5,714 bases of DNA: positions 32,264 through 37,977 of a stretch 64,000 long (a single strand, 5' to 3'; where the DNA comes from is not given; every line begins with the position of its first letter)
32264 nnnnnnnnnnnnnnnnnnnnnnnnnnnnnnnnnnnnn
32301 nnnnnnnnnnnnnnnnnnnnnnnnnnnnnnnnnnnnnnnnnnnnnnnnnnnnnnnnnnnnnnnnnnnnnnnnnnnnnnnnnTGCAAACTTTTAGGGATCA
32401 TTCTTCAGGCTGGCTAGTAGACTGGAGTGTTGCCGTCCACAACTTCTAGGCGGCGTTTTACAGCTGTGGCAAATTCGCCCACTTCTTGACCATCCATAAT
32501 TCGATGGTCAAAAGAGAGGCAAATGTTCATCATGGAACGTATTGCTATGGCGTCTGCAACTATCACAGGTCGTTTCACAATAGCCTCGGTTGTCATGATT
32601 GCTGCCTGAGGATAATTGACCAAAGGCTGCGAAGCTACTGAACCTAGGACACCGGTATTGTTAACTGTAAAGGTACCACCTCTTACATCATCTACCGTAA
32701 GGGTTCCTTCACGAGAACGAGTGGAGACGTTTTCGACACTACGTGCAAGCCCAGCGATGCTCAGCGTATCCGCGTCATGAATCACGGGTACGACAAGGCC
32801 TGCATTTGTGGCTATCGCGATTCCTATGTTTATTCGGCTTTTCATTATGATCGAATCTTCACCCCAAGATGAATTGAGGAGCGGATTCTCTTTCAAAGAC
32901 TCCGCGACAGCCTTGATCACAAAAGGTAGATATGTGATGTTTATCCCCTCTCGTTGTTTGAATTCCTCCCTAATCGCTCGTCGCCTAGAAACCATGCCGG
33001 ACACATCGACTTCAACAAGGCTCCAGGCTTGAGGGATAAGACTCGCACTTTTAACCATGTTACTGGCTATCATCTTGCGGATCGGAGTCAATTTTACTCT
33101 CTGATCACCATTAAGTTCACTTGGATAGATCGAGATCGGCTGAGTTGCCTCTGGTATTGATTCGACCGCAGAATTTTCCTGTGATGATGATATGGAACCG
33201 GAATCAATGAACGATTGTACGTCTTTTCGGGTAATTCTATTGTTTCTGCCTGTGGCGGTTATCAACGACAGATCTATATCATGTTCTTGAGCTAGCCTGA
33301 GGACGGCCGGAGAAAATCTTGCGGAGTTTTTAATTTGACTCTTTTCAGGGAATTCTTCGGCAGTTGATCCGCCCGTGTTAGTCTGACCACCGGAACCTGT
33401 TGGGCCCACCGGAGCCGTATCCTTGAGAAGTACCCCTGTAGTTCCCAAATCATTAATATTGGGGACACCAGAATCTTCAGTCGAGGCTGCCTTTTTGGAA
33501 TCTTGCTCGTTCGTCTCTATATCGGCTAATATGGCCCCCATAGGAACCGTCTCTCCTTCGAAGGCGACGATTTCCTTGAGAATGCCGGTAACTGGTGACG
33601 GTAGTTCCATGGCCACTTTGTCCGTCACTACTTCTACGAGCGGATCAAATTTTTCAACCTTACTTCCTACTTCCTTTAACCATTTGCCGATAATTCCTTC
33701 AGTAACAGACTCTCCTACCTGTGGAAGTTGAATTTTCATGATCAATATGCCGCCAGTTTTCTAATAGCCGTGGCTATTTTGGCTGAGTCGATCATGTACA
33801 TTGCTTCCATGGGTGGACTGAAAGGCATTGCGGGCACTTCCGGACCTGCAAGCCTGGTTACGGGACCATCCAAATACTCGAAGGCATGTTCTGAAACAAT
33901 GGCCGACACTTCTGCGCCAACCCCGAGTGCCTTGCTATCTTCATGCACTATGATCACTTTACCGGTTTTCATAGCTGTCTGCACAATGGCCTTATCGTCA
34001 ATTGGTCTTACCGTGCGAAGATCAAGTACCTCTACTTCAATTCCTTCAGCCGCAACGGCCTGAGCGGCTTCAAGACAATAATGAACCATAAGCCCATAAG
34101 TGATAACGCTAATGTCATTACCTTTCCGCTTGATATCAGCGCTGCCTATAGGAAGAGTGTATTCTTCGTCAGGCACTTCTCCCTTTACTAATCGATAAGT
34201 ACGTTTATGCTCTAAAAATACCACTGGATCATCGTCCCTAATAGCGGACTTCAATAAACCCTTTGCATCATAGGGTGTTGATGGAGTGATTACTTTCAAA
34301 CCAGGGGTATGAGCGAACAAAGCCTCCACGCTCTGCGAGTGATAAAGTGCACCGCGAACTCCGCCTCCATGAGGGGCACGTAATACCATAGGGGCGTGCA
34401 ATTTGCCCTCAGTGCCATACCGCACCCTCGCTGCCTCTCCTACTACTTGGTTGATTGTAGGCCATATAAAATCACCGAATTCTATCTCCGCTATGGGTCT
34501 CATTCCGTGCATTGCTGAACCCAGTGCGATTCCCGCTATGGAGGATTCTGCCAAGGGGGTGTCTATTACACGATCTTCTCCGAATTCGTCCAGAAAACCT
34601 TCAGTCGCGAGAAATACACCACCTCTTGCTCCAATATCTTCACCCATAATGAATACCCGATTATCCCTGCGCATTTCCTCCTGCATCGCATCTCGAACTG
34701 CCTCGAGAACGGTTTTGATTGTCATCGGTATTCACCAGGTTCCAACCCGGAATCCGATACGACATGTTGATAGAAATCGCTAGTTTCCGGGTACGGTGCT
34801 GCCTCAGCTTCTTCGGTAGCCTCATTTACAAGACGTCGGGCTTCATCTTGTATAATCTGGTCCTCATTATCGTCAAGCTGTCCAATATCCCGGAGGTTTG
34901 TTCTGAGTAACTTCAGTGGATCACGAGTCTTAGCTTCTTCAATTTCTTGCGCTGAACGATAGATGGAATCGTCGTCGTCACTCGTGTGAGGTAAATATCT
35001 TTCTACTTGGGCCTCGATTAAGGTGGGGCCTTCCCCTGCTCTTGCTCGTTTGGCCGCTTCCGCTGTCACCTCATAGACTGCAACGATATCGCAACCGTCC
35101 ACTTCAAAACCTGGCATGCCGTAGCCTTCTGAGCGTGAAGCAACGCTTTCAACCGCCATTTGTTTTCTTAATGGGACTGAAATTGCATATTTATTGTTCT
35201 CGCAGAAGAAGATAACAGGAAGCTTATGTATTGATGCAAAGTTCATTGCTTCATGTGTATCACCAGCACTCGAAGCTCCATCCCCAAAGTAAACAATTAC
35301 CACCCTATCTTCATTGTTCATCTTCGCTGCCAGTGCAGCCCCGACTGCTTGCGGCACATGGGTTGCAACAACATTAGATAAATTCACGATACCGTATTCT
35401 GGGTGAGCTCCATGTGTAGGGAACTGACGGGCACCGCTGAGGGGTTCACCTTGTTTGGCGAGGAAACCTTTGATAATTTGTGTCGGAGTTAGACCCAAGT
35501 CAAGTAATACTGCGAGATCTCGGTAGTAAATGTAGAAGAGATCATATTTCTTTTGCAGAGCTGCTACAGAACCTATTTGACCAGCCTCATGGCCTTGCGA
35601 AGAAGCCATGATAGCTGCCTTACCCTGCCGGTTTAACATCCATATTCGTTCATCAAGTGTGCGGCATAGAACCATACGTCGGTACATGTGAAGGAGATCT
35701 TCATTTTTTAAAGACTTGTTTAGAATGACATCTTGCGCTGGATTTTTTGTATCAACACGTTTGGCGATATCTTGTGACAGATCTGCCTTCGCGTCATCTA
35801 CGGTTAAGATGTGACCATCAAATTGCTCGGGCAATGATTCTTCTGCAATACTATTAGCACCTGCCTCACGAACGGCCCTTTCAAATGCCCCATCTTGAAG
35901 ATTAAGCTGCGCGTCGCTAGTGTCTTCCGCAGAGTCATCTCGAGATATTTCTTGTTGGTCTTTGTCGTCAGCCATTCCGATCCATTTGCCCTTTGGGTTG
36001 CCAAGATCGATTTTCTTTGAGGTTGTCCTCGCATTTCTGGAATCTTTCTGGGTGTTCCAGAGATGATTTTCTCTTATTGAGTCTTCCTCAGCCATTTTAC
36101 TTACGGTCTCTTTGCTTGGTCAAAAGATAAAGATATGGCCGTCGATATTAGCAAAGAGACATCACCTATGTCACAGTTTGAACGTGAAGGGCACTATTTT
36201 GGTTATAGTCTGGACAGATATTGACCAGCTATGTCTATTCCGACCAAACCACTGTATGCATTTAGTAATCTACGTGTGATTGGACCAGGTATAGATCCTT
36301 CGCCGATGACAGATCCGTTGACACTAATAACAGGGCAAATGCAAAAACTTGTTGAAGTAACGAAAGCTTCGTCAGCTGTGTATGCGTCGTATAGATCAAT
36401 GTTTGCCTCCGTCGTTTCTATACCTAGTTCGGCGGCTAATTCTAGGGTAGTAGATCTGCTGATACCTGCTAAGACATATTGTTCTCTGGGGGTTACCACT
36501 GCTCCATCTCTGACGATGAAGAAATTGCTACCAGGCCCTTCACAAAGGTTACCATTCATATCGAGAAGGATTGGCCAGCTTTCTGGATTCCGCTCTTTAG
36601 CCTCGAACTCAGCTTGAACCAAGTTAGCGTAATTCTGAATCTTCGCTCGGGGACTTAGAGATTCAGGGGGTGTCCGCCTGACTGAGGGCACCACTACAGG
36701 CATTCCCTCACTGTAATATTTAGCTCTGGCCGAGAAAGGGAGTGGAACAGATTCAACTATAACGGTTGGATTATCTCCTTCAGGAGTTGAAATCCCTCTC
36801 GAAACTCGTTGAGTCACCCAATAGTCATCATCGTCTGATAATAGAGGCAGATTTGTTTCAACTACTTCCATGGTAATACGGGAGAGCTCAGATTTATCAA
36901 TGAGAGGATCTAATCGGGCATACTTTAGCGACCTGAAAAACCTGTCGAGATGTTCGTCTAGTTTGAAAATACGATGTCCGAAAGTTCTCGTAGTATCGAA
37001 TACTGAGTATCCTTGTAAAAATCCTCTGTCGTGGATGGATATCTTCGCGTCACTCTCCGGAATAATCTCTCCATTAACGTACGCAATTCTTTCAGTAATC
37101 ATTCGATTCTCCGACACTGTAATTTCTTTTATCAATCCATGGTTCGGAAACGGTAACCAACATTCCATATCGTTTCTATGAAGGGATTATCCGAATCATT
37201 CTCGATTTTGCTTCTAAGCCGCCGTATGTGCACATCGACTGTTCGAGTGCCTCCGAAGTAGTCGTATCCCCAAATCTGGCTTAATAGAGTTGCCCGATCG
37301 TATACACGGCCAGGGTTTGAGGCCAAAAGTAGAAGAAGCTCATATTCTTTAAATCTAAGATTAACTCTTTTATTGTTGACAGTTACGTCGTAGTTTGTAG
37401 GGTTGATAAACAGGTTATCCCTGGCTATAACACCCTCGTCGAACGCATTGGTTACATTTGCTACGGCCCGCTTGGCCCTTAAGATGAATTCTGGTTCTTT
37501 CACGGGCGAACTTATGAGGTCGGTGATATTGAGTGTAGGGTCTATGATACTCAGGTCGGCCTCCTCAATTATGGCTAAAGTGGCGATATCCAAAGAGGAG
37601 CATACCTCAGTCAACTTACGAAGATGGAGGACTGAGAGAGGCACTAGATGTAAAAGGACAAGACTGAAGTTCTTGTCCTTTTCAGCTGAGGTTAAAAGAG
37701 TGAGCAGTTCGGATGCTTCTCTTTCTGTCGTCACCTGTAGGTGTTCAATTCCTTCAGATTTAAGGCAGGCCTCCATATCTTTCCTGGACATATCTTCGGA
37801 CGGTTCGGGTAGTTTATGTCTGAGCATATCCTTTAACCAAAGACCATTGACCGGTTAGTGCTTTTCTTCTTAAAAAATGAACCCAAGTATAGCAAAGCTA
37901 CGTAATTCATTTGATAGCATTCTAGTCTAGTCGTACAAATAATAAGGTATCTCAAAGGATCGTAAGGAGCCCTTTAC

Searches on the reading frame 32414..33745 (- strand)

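Call 23: search_protein_families(library=pfam, proteins=[window:32414-33745:-], max_evalue=0.0001)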
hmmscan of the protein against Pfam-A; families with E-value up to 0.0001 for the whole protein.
window:32414-33745:- (443 aa): 3 families
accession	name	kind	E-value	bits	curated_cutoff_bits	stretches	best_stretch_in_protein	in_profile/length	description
PF00198.28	2-oxoacid_dh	-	1.1e-73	248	23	1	213-434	3-225/232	2-oxoacid dehydrogenases acyltransferase (catalytic domain)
PF00364.28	Biotin_lipoyl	-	1.3e-19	70.2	22.1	1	4-76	2-73/73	Biotin-requiring enzyme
PF02817.22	E3_binding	-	1.6e-12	47.8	23.7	1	144-177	3-36/36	e3 binding domain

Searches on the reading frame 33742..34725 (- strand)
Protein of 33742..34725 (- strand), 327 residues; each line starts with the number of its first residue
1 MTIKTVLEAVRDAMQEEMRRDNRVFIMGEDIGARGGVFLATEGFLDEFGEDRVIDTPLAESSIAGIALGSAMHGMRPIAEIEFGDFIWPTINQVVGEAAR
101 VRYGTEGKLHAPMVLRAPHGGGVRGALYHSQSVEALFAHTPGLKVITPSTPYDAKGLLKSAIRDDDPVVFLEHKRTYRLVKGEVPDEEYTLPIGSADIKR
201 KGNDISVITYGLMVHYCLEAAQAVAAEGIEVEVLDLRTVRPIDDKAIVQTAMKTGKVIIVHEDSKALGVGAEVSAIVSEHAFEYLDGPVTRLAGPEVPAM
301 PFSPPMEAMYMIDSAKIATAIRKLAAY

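Call 21: search_protein_families(library=pfam, proteins=[window:33742-34725:-], max_evalue=0.0001)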
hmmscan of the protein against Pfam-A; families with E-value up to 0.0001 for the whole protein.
window:33742-34725:- (327 aa): 3 families
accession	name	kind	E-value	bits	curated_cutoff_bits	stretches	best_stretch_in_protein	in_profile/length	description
PF02779.29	Transket_pyr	-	3e-47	160.9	27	1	7-178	6-173/174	Transketolase, pyrimidine binding domain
PF02780.25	Transketolase_C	-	3.6e-40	137.2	25.9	1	194-317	1-124/124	Transketolase, C-terminal domain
PF17147.9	PFOR_II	-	9.3e-05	23.2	27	0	204-277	2-78/102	Pyruvate:ferredoxin oxidoreductase core domain II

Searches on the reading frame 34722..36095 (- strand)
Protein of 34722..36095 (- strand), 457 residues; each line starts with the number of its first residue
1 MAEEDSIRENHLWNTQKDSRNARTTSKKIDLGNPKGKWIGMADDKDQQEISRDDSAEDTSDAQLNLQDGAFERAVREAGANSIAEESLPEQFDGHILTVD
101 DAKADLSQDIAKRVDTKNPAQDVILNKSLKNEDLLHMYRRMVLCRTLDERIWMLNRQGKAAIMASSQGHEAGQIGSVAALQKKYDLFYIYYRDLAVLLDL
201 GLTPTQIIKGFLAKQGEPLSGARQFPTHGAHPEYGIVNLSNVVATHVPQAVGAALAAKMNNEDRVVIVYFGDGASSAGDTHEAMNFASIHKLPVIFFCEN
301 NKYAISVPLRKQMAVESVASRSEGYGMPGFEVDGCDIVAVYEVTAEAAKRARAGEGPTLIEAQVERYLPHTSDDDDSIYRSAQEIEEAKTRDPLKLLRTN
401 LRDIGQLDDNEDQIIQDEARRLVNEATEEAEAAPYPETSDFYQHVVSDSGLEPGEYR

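Call 21: search_protein_families(library=pfam, proteins=[window:34722-36095:-], max_evalue=0.0001)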
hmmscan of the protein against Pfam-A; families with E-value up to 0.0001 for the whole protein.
window:34722-36095:- (457 aa): 3 families
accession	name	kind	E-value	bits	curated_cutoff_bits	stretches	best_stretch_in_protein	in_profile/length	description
PF00676.26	E1_dh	-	2.8e-86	289.6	22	1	138-437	1-298/300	Dehydrogenase E1 component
PF02775.26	TPP_enzyme_C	-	5.1e-07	30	21.9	1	249-361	32-150/151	Thiamine pyrophosphate enzyme, C-terminal TPP binding domain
PF13292.11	DXP_synthase_N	-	1.5e-06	28.2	21.2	1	244-307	114-177/274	1-deoxy-D-xylulose-5-phosphate synthase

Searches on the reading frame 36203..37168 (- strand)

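Call 21: search_protein_families(library=pfam, proteins=[window:36203-37168:-], max_evalue=0.0001)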
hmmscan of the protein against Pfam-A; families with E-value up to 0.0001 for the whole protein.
window:36203-37168:- (321 aa): 1 family
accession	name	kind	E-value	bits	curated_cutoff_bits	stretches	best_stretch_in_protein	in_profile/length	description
PF01063.24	Aminotran_4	-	4.3e-45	154.7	28.5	1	56-282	2-222/223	Amino-transferase class IV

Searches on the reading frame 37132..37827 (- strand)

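Call 21: search_protein_families(library=pfam, proteins=[window:37132-37827:-], max_evalue=0.0001)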
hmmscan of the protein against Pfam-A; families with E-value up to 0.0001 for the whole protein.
window:37132-37827:- (231 aa): 1 family
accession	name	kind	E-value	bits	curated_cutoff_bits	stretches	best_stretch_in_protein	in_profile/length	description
PF00486.34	Trans_reg_C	-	4.3e-27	94.4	26.2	1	153-227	2-77/77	Transcriptional regulatory protein, C terminal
